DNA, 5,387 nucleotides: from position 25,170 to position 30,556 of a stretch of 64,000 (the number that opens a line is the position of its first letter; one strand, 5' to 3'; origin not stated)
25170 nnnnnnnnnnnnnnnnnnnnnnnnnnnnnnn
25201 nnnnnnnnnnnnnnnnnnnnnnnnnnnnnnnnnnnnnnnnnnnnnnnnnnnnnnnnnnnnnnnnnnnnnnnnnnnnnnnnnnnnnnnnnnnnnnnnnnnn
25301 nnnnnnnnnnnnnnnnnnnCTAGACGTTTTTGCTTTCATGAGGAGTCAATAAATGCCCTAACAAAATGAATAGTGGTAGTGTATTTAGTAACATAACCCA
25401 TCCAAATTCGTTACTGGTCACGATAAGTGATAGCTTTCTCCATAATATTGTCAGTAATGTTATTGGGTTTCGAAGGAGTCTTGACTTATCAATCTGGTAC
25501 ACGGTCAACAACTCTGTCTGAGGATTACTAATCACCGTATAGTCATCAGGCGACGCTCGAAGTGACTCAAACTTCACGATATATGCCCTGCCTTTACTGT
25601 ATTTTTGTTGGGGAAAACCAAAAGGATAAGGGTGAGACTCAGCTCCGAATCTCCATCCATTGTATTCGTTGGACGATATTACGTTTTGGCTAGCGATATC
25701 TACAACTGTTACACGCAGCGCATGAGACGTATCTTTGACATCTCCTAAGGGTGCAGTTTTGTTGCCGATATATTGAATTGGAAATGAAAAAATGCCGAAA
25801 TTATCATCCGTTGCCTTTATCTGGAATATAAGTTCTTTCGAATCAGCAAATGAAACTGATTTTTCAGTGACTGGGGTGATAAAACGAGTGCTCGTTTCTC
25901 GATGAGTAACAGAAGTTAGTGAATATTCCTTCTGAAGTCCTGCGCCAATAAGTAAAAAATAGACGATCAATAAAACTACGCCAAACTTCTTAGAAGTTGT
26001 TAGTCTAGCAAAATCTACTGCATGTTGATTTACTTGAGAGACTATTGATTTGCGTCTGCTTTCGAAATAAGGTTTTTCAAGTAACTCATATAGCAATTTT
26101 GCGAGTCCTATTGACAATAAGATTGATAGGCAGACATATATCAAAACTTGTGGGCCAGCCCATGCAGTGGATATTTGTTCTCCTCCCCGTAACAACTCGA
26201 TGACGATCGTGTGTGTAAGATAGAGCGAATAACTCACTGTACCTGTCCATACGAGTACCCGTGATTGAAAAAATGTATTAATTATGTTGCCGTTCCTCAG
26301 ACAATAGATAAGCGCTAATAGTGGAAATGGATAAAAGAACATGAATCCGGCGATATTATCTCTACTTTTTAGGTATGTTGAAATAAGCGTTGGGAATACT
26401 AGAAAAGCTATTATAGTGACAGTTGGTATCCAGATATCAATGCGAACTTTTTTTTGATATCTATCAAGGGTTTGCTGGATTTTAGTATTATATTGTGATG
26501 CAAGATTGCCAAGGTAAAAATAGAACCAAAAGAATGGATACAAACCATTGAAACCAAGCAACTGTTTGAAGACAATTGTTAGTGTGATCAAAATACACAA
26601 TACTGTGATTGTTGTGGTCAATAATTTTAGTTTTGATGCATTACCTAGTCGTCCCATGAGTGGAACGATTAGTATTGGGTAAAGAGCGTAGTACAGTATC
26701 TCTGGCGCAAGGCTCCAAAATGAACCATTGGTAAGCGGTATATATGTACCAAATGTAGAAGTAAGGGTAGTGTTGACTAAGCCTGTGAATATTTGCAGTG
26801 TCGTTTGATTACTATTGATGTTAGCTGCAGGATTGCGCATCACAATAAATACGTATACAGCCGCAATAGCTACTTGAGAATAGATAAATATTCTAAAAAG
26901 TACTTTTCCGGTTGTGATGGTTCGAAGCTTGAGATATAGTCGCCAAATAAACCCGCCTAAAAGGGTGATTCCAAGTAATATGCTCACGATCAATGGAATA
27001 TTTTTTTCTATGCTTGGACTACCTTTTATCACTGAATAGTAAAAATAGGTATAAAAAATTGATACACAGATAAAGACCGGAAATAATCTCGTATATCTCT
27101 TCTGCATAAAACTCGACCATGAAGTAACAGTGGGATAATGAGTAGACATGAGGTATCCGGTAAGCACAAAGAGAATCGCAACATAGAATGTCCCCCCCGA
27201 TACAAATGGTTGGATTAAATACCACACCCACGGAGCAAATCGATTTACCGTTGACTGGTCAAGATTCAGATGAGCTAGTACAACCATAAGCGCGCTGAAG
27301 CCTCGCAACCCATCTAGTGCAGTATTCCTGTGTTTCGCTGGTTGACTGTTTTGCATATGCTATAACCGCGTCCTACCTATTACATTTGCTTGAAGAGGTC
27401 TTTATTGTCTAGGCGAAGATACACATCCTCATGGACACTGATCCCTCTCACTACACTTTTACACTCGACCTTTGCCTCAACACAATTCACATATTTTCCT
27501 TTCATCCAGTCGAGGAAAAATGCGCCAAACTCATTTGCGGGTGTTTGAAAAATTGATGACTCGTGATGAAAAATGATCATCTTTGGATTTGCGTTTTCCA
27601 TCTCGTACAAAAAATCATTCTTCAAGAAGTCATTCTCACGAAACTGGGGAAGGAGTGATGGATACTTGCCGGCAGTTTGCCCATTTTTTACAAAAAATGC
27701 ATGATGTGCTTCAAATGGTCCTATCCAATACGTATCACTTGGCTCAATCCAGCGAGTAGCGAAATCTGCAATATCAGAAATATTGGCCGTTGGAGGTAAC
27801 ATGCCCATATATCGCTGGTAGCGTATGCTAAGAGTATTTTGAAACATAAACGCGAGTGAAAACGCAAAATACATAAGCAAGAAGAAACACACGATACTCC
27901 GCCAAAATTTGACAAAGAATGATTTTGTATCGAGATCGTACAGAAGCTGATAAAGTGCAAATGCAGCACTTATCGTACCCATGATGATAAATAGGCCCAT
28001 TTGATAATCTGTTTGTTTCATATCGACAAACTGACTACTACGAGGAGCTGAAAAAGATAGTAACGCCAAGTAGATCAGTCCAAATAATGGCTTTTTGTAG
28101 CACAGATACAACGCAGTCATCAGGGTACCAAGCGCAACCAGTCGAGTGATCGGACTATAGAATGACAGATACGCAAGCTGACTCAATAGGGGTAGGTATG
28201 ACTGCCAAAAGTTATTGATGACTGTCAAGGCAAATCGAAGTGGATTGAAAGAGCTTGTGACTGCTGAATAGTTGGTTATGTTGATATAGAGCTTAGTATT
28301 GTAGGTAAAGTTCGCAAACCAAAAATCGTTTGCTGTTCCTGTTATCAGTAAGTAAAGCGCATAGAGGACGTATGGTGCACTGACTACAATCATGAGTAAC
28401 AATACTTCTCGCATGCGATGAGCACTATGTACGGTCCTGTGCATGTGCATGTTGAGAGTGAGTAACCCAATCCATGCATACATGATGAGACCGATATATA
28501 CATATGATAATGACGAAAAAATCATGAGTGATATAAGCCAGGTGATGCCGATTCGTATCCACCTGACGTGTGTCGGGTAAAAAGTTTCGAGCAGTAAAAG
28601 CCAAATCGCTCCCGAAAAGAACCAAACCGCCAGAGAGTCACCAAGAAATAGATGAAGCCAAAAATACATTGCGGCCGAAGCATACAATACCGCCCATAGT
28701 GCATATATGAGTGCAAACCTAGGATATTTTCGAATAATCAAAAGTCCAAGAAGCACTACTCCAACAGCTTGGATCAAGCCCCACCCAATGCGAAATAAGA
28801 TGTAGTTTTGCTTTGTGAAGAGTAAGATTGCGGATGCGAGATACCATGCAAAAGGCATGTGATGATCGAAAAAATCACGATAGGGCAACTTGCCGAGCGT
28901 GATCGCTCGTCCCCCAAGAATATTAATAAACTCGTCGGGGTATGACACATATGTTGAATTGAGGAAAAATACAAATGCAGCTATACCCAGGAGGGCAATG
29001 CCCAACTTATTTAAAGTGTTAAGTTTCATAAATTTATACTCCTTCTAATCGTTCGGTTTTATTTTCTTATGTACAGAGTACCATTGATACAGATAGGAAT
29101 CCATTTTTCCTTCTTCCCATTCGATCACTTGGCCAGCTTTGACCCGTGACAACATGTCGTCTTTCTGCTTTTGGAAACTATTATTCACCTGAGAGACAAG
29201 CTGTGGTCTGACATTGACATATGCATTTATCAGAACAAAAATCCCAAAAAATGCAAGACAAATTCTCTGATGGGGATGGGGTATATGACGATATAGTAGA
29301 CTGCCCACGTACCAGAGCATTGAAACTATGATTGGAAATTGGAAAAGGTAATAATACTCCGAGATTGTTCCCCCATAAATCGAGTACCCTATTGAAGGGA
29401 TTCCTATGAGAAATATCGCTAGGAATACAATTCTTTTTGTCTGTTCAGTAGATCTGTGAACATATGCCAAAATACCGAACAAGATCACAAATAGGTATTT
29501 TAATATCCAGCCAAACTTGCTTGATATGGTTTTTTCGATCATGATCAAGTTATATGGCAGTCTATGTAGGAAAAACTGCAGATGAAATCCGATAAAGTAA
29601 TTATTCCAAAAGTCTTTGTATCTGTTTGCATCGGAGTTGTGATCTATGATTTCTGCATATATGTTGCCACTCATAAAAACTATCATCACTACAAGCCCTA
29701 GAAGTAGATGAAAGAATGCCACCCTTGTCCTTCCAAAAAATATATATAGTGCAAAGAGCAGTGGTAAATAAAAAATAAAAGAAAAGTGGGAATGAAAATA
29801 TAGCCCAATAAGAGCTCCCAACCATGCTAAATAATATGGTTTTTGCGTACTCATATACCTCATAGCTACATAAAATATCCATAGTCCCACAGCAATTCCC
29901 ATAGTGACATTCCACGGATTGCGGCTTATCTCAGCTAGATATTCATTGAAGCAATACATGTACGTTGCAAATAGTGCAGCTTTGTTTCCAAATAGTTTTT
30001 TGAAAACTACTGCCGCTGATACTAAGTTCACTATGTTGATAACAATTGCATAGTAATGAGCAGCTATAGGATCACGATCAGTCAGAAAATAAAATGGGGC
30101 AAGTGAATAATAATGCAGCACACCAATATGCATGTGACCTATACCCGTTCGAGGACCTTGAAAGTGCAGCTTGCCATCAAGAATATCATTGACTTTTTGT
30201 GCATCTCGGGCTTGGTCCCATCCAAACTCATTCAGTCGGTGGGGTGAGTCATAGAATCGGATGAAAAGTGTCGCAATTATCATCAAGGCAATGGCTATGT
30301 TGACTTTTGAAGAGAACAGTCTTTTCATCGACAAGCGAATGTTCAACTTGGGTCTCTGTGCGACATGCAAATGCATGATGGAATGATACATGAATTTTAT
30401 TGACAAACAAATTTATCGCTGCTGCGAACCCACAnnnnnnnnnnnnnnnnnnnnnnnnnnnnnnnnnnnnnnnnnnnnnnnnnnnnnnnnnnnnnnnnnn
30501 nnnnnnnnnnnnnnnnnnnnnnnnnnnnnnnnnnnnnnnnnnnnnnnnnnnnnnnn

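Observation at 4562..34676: A 30-kb glycan-assembly super-locus dominated by 13 GT-C-like polytopic membrane proteins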

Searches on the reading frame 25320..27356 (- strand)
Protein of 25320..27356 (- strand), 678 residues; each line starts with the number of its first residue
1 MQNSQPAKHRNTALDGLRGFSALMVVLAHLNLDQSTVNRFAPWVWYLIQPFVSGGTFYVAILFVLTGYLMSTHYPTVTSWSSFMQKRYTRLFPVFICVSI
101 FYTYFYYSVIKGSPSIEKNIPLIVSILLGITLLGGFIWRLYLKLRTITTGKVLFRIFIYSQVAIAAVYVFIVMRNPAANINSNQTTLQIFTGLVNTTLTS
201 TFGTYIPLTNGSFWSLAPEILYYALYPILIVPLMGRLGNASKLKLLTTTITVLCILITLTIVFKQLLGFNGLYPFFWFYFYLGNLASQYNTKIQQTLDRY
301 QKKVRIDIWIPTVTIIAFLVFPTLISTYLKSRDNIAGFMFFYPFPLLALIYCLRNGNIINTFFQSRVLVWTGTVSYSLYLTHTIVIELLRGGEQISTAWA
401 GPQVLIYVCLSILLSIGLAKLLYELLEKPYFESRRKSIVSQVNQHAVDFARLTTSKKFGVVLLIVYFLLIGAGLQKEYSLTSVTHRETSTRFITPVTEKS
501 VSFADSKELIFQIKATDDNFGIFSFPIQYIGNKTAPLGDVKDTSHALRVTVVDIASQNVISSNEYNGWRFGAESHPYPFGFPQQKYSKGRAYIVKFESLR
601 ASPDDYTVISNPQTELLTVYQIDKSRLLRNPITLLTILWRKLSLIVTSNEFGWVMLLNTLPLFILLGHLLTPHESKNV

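Call 4: search_protein_families(library=pfam, proteins=[window:25320-27356:-], max_evalue=0.01)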
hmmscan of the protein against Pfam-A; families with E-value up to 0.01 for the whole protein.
window:25320-27356:- (678 aa): 1 family
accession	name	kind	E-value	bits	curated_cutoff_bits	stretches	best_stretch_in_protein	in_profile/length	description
PF01757.29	Acyl_transf_3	-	7.5e-25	88.1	31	1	12-419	2-325/326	Acyltransferase domain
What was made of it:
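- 25320..27356 (-): 678-aa AT3 acyltransferase with a C-terminal extension, the probable glycan O-acetyltransferase. Acyl_transf_3 E 7.5e-25 over residues 12-419 (call 4).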

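Call 40: search_protein_families(library=ncbifam, proteins=[window:25320-27356:-], max_evalue=0.001)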
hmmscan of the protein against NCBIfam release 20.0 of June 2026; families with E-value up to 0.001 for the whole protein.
window:25320-27356:- (678 aa): 0 families

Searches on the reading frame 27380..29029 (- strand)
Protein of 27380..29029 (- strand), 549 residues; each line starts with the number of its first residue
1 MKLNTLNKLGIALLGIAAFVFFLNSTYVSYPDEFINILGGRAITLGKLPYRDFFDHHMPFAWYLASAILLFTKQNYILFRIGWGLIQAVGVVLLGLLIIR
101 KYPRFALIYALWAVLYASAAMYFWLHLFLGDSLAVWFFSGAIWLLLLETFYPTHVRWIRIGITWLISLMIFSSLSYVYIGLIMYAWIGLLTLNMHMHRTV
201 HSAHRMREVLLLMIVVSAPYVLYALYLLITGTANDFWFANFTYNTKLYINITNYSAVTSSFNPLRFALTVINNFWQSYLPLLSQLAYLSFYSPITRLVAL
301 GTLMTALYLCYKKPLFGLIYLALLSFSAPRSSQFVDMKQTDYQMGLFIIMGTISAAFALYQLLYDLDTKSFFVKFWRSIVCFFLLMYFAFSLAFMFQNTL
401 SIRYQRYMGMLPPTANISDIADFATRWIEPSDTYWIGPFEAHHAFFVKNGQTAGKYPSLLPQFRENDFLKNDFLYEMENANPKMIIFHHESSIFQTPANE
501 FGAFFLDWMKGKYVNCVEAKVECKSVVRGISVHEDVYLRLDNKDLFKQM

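Call 4: search_protein_families(library=pfam, proteins=[window:27380-29029:-], max_evalue=0.01)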
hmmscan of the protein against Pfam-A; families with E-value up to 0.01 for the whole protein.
window:27380-29029:- (549 aa): 0 families

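Call 8: search_protein_families(library=ncbifam, proteins=[window:27380-29029:-], max_evalue=1)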
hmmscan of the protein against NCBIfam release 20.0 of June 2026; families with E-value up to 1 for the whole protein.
window:27380-29029:- (549 aa): 0 families

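Call 9: search_protein_families(library=pfam, proteins=[window:27380-29029:-], max_evalue=10)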
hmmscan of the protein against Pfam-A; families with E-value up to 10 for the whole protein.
window:27380-29029:- (549 aa): 0 families

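Call 49: find_related_loci(query=A3, collection=metagenome_contigs, flank=10000)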
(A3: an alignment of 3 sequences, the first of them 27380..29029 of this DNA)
Query A3 (549 aa) in metagenome_contigs; peptide patterns used: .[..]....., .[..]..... (x = any residue, [..] = any of these).
178 stretches matched a pattern; 11 encode a relative of the query (tblastn E <= 1e-3); 11 distinct loci.
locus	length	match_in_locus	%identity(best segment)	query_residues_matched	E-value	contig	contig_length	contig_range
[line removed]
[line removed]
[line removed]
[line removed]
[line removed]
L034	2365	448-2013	40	20-548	9e-111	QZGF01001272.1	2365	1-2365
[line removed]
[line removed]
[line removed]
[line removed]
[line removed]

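Call 60: search_protein_families(library=pfam, alignment_id=A4, max_evalue=0.1)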
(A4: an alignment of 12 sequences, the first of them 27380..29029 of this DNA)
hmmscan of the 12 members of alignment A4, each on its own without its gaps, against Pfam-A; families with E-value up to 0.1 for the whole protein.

A. member 1, window:27380-29029:- (549 aa): 0 families

B. families by the number of members that match (of 12 scanned): 3 families
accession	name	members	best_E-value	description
PF13231.12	PMT_2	1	6.2e-08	Dolichyl-phosphate-mannose-protein mannosyltransferase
PF02366.24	PMT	1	0.00028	Dolichyl-phosphate-mannose-protein mannosyltransferase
PF12725.13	DUF3810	1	0.053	Protein of unknown function (DUF3810)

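Call 61: search_solved_structures(query=A4, max_evalue=10)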
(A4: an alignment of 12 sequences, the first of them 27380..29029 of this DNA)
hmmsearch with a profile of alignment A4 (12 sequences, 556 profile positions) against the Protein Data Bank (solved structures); distinct sequences matched with E-value up to 10: 0.

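Call 77: search_protein_families(library=pfam, proteins=[L039:2144-3991:+, L033:744-2417:+, L034:367-2049:+, L036:3555-5354:+, L038:9920-11110:+], max_evalue=0.1)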
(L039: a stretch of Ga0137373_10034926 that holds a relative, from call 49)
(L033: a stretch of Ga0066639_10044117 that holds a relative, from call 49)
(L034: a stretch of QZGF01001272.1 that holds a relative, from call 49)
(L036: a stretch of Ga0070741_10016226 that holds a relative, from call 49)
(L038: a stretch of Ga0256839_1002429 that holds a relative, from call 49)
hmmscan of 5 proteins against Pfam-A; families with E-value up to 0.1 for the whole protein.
L039:2144-3991:+ (615 aa): 2 families
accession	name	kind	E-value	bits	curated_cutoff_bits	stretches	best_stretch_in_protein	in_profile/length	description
PF13231.12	PMT_2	-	6.2e-08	33.4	26.1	1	130-264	32-158/160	Dolichyl-phosphate-mannose-protein mannosyltransferase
PF02366.24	PMT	-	0.00028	20.9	22.7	1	44-216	4-180/245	Dolichyl-phosphate-mannose-protein mannosyltransferase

L033:744-2417:+ (557 aa): 0 families

L034:367-2049:+ (560 aa): 0 families

L036:3555-5354:+ (599 aa): 0 families

L038:9920-11110:+ (397 aa): 0 families

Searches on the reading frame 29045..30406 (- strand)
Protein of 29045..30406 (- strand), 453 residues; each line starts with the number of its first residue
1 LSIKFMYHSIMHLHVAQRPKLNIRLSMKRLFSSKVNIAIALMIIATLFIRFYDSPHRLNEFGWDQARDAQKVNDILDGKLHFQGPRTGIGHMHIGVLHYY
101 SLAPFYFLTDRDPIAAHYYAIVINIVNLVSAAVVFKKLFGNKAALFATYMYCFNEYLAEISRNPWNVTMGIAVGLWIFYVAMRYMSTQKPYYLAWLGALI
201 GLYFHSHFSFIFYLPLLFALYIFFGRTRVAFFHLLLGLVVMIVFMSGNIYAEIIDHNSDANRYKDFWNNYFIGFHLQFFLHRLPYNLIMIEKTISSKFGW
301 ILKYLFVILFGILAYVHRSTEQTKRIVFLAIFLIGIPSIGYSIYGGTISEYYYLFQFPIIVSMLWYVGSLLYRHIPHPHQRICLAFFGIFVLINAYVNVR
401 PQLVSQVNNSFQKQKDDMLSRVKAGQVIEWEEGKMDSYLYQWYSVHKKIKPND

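Call 4: search_protein_families(library=pfam, proteins=[window:29045-30406:-], max_evalue=0.01)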
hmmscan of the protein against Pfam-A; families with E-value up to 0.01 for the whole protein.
window:29045-30406:- (453 aa): 1 family
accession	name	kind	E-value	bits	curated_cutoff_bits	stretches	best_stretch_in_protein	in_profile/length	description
PF13231.12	PMT_2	-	8.2e-06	26.6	26.1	1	99-246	7-155/160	Dolichyl-phosphate-mannose-protein mannosyltransferase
